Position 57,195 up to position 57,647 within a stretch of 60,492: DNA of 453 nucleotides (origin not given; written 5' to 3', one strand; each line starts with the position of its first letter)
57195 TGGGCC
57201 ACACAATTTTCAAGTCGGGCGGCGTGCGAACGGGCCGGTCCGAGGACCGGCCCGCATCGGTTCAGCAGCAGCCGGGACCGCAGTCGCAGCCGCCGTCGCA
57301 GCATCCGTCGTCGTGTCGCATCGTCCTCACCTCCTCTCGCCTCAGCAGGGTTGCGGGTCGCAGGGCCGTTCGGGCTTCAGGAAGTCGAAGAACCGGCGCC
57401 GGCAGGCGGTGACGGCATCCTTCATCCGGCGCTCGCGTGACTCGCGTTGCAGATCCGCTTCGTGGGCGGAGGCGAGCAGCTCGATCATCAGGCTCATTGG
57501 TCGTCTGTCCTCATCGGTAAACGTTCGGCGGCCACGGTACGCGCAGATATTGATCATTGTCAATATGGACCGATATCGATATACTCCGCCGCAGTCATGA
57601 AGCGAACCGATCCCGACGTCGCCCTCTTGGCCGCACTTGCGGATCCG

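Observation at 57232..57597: Two unannotated micro-ORFs divergent from arsR, including a 19-aa peptide with 7 cysteines followed by a strong hairpin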

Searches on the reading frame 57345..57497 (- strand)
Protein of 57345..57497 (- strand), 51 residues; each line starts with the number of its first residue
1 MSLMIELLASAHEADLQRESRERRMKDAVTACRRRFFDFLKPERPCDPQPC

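Call 6: search_protein_families(library=pfam, proteins=[window:57345-57497:-], max_evalue=0.1)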
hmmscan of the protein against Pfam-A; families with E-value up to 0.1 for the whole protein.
seq(51 aa): 0 families

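Call 7: search_protein_families(library=ncbifam, proteins=[window:57345-57497:-], max_evalue=1)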
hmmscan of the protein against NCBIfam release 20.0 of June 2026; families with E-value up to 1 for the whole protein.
seq(51 aa): 0 families

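Call 8: find_homologous_proteins(query=window:57345-57497:-, max_evalue=1)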
Query seq(51 aa) (51 aa): 17 proteins with E <= 1 among 17 candidates.
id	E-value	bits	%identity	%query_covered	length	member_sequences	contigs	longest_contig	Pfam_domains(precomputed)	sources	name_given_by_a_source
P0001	1.4e-25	104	98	100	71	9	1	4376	-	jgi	jgi:hypothetical protein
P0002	7.6e-25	102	96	100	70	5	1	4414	-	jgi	jgi:hypothetical protein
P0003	1.8e-23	98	92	100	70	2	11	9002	-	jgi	jgi:hypothetical protein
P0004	3.8e-23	97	92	100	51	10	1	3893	-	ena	-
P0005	8.7e-23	96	90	100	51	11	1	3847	-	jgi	jgi:hypothetical protein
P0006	6.1e-22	93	88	100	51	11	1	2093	-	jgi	jgi:hypothetical protein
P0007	7.8e-22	93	90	100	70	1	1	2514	-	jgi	jgi:hypothetical protein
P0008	2.5e-21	91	84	100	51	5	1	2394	-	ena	-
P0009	2.6e-20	88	86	100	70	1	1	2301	-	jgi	jgi:hypothetical protein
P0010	2.2e-19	85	80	100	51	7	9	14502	-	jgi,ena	jgi:hypothetical protein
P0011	5.8e-17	78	76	100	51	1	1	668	-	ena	-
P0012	4.5e-16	75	75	100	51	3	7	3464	-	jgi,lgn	jgi:hypothetical protein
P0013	9.9e-13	64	69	100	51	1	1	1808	-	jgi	jgi:hypothetical protein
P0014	9.6e-11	58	65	96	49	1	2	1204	-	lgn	-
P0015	2.4e-10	57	71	82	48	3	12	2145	-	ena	-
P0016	1.7e-9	54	63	96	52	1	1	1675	-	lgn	-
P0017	2.9e-8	51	67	82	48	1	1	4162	-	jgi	jgi:hypothetical protein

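Call 10: find_encoding_contigs(protein=P0010, flank=5000, max_places=4)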
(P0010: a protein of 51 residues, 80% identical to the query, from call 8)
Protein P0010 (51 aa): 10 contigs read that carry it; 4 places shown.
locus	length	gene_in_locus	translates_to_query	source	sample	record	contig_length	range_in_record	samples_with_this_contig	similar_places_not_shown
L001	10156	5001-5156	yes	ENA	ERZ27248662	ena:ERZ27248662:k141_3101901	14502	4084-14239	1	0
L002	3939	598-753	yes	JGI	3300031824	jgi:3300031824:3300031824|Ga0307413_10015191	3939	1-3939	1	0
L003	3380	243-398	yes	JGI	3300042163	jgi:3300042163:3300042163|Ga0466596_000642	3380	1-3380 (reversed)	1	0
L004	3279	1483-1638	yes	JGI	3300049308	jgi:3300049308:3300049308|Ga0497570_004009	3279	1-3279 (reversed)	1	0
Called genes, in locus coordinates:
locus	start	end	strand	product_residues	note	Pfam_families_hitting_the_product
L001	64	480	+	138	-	-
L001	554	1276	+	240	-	PF00072:Response_reg, PF00486:Trans_reg_C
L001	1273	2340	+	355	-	PF00672:HAMP, PF00512:HisKA, PF02518:HATPase_c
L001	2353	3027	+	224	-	PF03591:AzlC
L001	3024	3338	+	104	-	PF05437:AzlD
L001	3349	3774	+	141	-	PF01451:LMWPc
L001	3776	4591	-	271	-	PF01135:PCMT (weak), PF13489:Methyltransf_23, PF01209:Ubie_methyltran, PF06325:PrmA (weak), PF13847:Methyltransf_31, PF08241:Methyltransf_11, PF08242:Methyltransf_12, PF13649:Methyltransf_25, +1 more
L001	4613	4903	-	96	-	PF12840:HTH_20, PF01022:HTH_5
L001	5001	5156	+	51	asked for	-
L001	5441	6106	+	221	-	PF01865:PhoU_div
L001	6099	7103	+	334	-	PF01384:PHO4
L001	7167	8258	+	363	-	PF12849:PBP_like_2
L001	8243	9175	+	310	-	PF00528:BPD_transp_1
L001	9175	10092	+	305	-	PF00528:BPD_transp_1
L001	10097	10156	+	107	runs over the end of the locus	?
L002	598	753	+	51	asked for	-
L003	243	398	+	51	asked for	-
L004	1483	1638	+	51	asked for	-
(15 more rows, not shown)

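Call 11: find_encoding_contigs(protein=P0017, flank=5000, max_places=3)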
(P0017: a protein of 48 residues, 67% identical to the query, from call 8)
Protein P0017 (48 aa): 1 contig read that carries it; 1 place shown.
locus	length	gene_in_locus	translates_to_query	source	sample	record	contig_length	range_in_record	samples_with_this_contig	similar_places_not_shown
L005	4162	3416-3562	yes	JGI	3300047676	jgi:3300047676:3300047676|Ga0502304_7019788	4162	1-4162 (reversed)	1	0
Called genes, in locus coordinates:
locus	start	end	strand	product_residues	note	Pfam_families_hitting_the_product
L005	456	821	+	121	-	PF00903:Glyoxalase, PF22677:Ble-like_N (faint), PF18029:Glyoxalase_6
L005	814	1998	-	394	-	PF00291:PALP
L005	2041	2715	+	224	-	PF03591:AzlC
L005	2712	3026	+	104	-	PF05437:AzlD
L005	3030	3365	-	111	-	PF01022:HTH_5, PF12840:HTH_20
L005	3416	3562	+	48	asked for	-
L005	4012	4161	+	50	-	?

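Call 12: find_encoding_contigs(protein=P0016, flank=5000, max_places=3)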
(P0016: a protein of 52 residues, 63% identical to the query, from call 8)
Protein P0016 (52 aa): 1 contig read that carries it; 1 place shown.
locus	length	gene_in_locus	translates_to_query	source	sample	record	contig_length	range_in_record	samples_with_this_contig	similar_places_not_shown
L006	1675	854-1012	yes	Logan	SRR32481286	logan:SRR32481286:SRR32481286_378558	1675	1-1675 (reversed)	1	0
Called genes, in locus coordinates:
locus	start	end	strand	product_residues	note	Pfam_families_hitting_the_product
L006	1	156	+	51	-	?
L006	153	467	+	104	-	PF05437:AzlD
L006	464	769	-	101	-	PF12840:HTH_20, PF01022:HTH_5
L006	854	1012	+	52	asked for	-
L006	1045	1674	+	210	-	?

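Call 15: find_related_loci(query=A1, collection=genome_contigs, flank=4000)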
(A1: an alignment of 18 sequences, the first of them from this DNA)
Query A1 (51 aa) in genome_contigs; peptide patterns used: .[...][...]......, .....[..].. (x = any residue, [..] = any of these).
383 stretches matched a pattern; 3 encode a relative of the query (tblastn E <= 1e-3); 3 distinct loci.
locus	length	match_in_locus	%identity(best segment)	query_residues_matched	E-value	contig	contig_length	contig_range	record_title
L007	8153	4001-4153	96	1-51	2e-31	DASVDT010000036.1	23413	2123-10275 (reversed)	MAG TPA_asm: Candidatus Limnocylindria bacterium isolate SMAG_U2040 k141_982636, whole genome shotgun sequence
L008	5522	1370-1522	94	1-51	4e-30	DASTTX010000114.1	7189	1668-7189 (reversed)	MAG TPA_asm: Candidatus Limnocylindria bacterium isolate SMAG_U2317 k141_69567, whole genome shotgun sequence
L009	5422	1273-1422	58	1-50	4e-16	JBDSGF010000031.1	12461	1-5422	MAG: Candidatus Limnocylindria bacterium isolate cluster1_bin.246 k127_12197103, whole genome shotgun sequence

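Call 23: find_related_loci(query=A2, collection=metagenome_contigs, flank=3000)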
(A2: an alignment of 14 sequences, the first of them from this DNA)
Query A2 (51 aa) in metagenome_contigs; peptide patterns used: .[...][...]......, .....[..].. (x = any residue, [..] = any of these).
600 stretches matched a pattern (row limit reached: there are more); 2 encode a relative of the query (tblastn E <= 1e-3); 2 distinct loci.
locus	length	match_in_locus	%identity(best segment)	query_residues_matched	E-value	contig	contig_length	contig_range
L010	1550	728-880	96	1-51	5e-32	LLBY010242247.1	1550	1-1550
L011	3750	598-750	80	1-51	2e-17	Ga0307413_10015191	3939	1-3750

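Call 28: find_encoding_contigs(protein=P0012, flank=3000, max_places=3)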
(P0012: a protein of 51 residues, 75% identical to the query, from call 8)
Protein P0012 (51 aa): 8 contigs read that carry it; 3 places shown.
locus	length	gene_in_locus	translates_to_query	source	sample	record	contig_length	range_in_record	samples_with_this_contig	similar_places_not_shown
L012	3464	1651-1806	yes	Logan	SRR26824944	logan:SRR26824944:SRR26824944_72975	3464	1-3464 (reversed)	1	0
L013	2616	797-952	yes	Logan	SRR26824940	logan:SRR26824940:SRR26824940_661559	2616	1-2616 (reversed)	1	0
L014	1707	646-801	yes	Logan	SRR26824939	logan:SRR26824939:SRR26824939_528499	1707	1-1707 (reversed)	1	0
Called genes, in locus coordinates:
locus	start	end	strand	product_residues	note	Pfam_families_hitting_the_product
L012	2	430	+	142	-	?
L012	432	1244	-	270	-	PF01135:PCMT (weak), PF13489:Methyltransf_23, PF01209:Ubie_methyltran, PF13847:Methyltransf_31, PF08241:Methyltransf_11, PF08242:Methyltransf_12, PF13649:Methyltransf_25, PF20922:Anamorsin_N, +1 more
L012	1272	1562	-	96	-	PF12840:HTH_20, PF01022:HTH_5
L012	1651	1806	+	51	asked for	-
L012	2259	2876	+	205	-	PF01865:PhoU_div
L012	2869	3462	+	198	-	?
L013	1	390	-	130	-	?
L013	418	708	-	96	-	PF12840:HTH_20, PF01022:HTH_5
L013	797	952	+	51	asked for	-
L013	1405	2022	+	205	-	PF01865:PhoU_div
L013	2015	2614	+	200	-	?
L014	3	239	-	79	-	?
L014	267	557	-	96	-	PF12840:HTH_20, PF01022:HTH_5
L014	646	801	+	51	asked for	-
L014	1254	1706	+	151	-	?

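Call 29: find_encoding_contigs(protein=P0013, flank=3000, max_places=2)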
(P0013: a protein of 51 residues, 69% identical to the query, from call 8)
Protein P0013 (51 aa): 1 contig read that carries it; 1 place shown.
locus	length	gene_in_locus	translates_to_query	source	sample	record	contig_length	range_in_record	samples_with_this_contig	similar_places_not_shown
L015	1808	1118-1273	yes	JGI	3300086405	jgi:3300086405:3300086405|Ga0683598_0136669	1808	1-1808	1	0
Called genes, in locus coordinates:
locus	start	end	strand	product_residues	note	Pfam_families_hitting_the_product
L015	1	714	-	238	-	?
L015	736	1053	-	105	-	PF12840:HTH_20, PF01022:HTH_5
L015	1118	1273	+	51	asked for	-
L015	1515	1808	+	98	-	?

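Call 30: find_encoding_contigs(protein=P0015, flank=3000, max_places=4)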
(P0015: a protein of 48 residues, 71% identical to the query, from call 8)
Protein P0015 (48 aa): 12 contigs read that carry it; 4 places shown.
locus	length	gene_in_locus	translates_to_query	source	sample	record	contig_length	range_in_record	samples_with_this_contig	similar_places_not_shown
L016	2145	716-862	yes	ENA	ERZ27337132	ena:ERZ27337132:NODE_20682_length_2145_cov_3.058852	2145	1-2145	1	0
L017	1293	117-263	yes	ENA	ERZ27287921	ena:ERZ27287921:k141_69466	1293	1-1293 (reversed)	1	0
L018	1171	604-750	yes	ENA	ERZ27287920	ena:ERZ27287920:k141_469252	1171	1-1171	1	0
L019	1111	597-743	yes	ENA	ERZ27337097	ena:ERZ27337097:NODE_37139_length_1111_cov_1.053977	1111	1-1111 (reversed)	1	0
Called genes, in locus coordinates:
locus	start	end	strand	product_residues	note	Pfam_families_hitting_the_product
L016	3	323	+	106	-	?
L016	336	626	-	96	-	PF12840:HTH_20, PF01022:HTH_5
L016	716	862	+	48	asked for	-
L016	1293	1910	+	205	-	PF01865:PhoU_div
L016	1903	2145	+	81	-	?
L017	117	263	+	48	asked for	-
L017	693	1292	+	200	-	?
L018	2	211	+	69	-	?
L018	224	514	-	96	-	PF12840:HTH_20, PF01022:HTH_5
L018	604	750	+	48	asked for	-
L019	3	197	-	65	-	?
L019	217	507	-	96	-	PF12840:HTH_20, PF01022:HTH_5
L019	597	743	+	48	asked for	-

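Call 31: find_encoding_contigs(protein=P0014, flank=3000, max_places=2)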
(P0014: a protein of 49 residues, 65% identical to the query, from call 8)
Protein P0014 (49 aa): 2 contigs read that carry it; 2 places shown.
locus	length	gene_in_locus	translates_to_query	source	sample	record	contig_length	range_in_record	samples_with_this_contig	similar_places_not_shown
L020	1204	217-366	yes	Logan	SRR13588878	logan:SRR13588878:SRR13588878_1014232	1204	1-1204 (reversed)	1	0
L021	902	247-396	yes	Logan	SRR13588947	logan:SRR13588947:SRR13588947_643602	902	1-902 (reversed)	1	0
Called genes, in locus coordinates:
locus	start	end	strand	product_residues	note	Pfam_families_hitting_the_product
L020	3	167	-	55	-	?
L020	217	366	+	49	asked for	-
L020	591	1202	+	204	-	?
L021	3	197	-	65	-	?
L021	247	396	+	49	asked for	-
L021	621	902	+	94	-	?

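Call 42: search_protein_representatives(alignment_id=A1)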
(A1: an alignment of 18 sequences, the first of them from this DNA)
Query: 18 sequences, 51 profile positions. Proteins with E-value up to 0.001 (for the whole library): 14; up to 1e-10: 4; up to 1e-30: 0. The best 14 are listed.
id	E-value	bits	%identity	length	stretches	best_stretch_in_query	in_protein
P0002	4.4e-30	119.3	-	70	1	1-51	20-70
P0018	3.4e-14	68.4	-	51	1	1-51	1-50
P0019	2.2e-12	62.6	-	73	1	1-49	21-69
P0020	4.5e-12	61.6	-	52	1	1-51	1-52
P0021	1.1e-10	57.2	-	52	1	1-49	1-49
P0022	3.1e-10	55.7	-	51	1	1-48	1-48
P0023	5.9e-08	48.4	-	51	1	1-51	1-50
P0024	1.5e-06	43.9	-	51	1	1-51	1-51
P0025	1.8e-06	43.7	-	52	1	6-51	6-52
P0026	5.2e-06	42.2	-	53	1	1-47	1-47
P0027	5.8e-05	38.8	-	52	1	1-51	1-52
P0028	7.4e-05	38.5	-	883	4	6-26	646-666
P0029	1.3e-04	37.7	-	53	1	1-48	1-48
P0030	8.0e-04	35.2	-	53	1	7-51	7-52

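Call 45: find_homologous_proteins(query=A3, max_evalue=0.01)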
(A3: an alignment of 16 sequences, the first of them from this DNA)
Query A3 (16 sequences) (51 aa, profile of the alignment): 78 proteins with E <= 0.01 among 695 candidates.
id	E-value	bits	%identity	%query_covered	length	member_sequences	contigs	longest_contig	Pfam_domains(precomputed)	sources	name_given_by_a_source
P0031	1.1e-22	98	52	90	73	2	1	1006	-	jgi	jgi:hypothetical protein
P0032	2.3e-22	97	50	98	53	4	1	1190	-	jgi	jgi:hypothetical protein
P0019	4.1e-22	96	52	90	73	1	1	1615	-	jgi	jgi:hypothetical protein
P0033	6.9e-22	95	50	98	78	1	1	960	-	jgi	jgi:hypothetical protein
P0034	2.9e-21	93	50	98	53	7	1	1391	-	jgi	jgi:hypothetical protein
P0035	1.0e-20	91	50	94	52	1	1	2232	-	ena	-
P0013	1.9e-20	90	69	100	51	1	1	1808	-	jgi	jgi:hypothetical protein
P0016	2.8e-20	90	63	96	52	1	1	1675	-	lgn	-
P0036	3.7e-20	89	50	94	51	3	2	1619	-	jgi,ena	-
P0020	4.3e-20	89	47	96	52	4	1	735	-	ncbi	-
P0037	5.1e-20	89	52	94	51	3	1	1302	-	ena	-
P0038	6.4e-20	89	50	98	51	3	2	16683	-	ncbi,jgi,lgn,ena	ncbi:MAG: hypothetical protein ACRDG7_12060 [Candidatus Limnocylindria bacterium]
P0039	7.2e-20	89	44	98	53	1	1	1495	-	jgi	jgi:hypothetical protein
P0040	7.4e-20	88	45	96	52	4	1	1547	-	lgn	-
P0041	9.4e-20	88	50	94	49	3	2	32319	-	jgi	jgi:hypothetical protein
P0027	6.4e-18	82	35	100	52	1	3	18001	-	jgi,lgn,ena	jgi:hypothetical protein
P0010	3.2e-17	80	80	100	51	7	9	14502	-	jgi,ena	jgi:hypothetical protein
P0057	5.0e-17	79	37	96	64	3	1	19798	-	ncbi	-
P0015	9.3e-17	79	71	82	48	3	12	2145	-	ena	-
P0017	1.5e-16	78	67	82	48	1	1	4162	-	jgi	jgi:hypothetical protein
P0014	3.6e-16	77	65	96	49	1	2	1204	-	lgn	-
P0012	6.8e-16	76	75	100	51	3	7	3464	-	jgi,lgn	jgi:hypothetical protein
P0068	1.3e-15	75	43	92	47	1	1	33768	-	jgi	jgi:hypothetical protein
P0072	8.9e-15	72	35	100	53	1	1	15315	-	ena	-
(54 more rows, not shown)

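Call 46: find_encoding_contigs(protein=P0068, flank=4000, max_places=1)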
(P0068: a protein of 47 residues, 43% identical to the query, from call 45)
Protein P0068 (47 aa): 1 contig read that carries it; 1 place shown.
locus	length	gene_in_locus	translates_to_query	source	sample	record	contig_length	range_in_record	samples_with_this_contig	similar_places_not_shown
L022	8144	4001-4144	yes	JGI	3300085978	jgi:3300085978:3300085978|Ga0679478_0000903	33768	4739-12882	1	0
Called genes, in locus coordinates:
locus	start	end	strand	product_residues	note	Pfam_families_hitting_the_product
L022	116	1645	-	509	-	-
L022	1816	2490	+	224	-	PF03591:AzlC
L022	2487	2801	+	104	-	PF05437:AzlD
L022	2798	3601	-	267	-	PF01135:PCMT (weak), PF13489:Methyltransf_23, PF01209:Ubie_methyltran, PF06325:PrmA (weak), PF13847:Methyltransf_31, PF08241:Methyltransf_11, PF08242:Methyltransf_12, PF13649:Methyltransf_25, +1 more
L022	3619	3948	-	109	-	PF12840:HTH_20, PF01022:HTH_5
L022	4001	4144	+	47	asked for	-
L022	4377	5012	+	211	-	PF01865:PhoU_div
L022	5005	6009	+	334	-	PF01384:PHO4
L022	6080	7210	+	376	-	PF02417:Chromate_transp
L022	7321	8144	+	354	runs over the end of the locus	PF12849:PBP_like_2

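Call 47: find_encoding_contigs(protein=P0027, flank=4000, max_places=1)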
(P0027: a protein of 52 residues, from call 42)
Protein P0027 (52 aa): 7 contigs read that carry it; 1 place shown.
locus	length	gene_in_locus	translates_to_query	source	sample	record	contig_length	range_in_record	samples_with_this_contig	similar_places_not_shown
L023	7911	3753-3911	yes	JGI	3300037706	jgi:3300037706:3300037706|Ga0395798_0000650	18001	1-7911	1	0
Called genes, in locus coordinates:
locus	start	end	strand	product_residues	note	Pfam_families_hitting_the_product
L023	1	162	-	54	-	?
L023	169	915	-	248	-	PF00005:ABC_tran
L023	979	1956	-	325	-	PF00188:CAP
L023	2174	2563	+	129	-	PF00072:Response_reg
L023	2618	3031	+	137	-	-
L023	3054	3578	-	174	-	-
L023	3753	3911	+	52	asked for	-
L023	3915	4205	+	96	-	PF12840:HTH_20, PF01022:HTH_5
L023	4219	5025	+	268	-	PF01135:PCMT, PF13489:Methyltransf_23, PF01209:Ubie_methyltran, PF06325:PrmA (weak), PF13847:Methyltransf_31, PF08241:Methyltransf_11, PF08242:Methyltransf_12, PF13649:Methyltransf_25, +1 more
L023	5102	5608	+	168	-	-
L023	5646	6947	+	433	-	PF05977:MFS_3, PF07690:MFS_1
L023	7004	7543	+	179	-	PF00258:Flavodoxin_1 (weak), PF12641:Flavodoxin_3 (weak)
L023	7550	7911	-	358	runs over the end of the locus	PF00672:HAMP, PF26769:HAMP_PhoQ (weak), PF00512:HisKA, PF02518:HATPase_c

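Call 48: find_encoding_contigs(protein=P0057, flank=4000, max_places=1)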
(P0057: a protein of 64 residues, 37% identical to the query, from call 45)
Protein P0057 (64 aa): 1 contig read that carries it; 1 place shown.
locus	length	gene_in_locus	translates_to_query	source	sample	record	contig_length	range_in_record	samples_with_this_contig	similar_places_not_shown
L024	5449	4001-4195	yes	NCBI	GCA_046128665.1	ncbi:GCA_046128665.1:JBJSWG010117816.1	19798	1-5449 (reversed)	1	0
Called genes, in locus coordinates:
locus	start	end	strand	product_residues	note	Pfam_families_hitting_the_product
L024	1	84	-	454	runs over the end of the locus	PF01594:AI-2E_transport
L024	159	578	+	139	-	-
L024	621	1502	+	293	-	PF00582:Usp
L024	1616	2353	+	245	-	PF00571:CBS, PF04972:BON (weak)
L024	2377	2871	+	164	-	PF04073:tRNA_edit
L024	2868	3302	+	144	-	PF00571:CBS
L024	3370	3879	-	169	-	-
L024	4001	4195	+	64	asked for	-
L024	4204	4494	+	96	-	PF12840:HTH_20, PF01022:HTH_5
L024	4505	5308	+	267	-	PF06325:PrmA (weak), PF01135:PCMT (weak), PF13489:Methyltransf_23, PF01209:Ubie_methyltran, PF13847:Methyltransf_31, PF08241:Methyltransf_11, PF08242:Methyltransf_12, PF13649:Methyltransf_25, +1 more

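Call 49: find_encoding_contigs(protein=P0072, flank=4000, max_places=1)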
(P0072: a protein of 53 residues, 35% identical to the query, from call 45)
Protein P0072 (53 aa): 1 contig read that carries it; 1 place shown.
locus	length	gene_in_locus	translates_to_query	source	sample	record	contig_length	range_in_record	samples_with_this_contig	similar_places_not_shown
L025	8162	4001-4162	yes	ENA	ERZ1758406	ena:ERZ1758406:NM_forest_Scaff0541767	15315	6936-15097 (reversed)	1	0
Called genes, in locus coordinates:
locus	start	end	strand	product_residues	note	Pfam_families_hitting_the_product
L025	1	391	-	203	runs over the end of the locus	?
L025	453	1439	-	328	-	PF00188:CAP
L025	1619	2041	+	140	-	PF00072:Response_reg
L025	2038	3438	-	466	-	PF01594:AI-2E_transport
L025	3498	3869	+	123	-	-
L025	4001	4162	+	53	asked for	-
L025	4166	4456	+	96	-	PF12840:HTH_20, PF01022:HTH_5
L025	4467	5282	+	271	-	PF01135:PCMT (weak), PF13489:Methyltransf_23, PF01209:Ubie_methyltran, PF06325:PrmA (weak), PF13847:Methyltransf_31, PF08241:Methyltransf_11, PF08242:Methyltransf_12, PF13649:Methyltransf_25, +1 more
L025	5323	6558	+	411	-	PF05977:MFS_3 (weak), PF07690:MFS_1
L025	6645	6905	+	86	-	-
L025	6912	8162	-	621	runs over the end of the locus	PF07995:GSDH, PF22807:TrAA12 (faint), PF13473:Cupredoxin_1, PF00127:Copper-bind (weak)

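Call 57: predict_structure(alignment_id=A4)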
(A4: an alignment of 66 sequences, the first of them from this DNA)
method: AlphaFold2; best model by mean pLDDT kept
length: 51 residues; sequences in the alignment: 66
mean_pLDDT: 83.5   pTM: 0.43
mean pLDDT of the five models: 83.5, 81.6, 81.6, 81.4, 79.4
residues with pLDDT >= 90: 28; 70-90: 11; 50-70: 11; < 50: 1
segments of 3 or more residues with pLDDT < 50: none
pLDDT, mean of each block of 10 residues (from residue 1): 91 94 92 84 61 48
secondary structure, 60 per line:
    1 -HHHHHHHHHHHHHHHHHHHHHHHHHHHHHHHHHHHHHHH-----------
elements in order: H2-40

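Call 68: search_dna_similar(query=window:57345-57497:-, collection=plasmids, mode=protein, max_evalue=1, max_rows=10)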
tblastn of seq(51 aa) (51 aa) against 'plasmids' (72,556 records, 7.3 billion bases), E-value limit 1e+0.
No match.

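Call 72: find_encoding_contigs(protein=P0041, flank=4000, max_places=2)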
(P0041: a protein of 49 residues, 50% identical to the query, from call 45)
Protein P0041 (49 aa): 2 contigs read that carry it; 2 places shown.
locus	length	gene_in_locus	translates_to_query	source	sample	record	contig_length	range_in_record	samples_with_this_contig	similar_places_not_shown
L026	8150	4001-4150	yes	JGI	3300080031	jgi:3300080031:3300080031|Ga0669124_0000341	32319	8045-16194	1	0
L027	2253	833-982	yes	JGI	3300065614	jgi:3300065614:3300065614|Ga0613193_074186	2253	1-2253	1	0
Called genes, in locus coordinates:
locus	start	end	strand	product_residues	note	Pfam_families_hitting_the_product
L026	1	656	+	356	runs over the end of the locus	PF00672:HAMP, PF26769:HAMP_PhoQ (weak), PF00512:HisKA, PF02518:HATPase_c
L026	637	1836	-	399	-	PF00291:PALP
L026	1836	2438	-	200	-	PF02627:CMD (weak)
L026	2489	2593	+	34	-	-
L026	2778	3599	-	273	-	PF01135:PCMT (weak), PF13489:Methyltransf_23, PF01209:Ubie_methyltran, PF06325:PrmA (weak), PF13847:Methyltransf_31, PF08241:Methyltransf_11, PF08242:Methyltransf_12, PF13649:Methyltransf_25, +1 more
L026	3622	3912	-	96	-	PF12840:HTH_20, PF01022:HTH_5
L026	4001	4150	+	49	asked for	-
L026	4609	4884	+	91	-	-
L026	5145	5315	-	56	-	-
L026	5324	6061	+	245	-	PF01975:SurE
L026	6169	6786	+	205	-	PF01865:PhoU_div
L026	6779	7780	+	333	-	PF01384:PHO4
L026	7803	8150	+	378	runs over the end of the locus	PF02417:Chromate_transp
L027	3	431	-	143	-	?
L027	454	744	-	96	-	PF12840:HTH_20, PF01022:HTH_5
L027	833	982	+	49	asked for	-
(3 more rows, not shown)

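Call 76: search_solved_structures(query=A4, max_evalue=1)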
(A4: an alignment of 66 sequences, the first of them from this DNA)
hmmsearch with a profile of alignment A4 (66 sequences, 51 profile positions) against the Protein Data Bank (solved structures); distinct sequences matched with E-value up to 1: 0.
